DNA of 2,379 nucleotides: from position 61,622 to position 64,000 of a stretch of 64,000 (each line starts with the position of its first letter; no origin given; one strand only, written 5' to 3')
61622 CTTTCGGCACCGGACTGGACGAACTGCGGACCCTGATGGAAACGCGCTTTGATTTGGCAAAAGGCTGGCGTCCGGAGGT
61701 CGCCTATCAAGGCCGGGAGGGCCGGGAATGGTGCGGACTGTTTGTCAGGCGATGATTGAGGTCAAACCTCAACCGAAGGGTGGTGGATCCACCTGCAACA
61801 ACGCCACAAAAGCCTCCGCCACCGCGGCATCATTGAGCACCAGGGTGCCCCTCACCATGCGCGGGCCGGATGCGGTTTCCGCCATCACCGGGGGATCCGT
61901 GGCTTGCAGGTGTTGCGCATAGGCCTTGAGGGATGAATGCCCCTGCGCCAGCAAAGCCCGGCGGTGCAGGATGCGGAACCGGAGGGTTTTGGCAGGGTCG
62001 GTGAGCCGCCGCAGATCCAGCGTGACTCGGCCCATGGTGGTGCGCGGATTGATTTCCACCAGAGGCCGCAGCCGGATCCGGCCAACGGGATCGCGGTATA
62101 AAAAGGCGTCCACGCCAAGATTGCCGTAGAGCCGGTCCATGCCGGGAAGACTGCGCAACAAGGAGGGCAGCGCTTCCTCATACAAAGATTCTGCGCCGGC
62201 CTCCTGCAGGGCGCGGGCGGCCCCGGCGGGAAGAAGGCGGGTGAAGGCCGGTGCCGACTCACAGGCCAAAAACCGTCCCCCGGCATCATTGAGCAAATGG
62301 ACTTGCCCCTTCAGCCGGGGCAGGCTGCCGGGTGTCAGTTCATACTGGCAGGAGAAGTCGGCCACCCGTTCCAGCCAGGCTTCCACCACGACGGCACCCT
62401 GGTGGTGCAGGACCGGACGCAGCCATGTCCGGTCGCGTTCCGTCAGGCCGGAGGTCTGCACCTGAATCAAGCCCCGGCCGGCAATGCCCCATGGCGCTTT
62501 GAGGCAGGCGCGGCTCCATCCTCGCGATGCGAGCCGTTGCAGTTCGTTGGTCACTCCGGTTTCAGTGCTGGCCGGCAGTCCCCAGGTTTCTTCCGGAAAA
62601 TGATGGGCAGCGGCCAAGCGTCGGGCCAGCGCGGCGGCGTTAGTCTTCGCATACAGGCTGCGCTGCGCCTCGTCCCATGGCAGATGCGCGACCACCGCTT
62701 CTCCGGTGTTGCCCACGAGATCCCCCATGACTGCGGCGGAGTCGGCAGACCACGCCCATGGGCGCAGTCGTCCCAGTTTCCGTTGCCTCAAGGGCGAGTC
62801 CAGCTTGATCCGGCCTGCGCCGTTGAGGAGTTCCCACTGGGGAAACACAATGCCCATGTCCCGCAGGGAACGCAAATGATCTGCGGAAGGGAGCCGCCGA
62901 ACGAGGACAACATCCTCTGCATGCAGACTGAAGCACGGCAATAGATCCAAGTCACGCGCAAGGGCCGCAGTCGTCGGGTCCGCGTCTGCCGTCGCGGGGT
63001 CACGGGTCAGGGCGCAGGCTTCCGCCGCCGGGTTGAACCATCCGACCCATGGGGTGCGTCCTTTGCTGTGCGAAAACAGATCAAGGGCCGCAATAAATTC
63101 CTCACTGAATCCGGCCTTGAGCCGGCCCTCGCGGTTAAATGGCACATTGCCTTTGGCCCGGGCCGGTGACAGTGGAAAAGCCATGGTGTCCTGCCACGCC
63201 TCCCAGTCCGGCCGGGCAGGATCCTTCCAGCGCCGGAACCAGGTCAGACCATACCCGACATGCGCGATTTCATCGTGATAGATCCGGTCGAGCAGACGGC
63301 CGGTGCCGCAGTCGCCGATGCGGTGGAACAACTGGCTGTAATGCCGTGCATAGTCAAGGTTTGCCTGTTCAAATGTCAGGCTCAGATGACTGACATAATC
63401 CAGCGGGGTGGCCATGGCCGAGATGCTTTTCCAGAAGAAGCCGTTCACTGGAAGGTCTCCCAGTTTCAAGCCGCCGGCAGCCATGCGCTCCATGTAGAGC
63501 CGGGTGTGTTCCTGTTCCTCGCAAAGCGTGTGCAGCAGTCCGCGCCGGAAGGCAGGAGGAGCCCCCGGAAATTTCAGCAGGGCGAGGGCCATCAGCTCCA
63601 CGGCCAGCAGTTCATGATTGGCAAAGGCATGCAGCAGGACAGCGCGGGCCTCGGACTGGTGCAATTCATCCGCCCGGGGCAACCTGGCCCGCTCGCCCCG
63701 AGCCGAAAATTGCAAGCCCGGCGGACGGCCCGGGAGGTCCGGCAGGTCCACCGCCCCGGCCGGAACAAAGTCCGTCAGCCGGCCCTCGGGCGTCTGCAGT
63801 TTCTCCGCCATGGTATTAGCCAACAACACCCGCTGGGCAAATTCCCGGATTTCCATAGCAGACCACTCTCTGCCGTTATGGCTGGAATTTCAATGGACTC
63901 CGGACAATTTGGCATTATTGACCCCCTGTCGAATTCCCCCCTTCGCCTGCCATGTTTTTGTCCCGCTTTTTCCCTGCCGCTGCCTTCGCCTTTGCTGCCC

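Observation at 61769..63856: Ferritin-like di-metal enzyme fused to an ATP-grasp ligase: candidate undescribed biosynthetic or modification enzyme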

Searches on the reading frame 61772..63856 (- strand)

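Call 4: search_protein_families(library=pfam, proteins=[window:61772-63856:-], max_evalue=0.01)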
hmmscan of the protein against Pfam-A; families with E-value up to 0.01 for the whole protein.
window:61772-63856:- (695 aa): 1 family
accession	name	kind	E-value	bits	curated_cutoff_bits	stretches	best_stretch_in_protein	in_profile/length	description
PF04305.20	DUF455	-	9.8e-48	163.3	34.3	1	14-255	13-246/247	Protein of unknown function (DUF455)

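Call 5: search_protein_families(library=ncbifam, proteins=[window:61772-63856:-], max_evalue=0.01)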
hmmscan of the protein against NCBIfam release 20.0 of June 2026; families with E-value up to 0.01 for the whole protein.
window:61772-63856:- (695 aa): 0 families
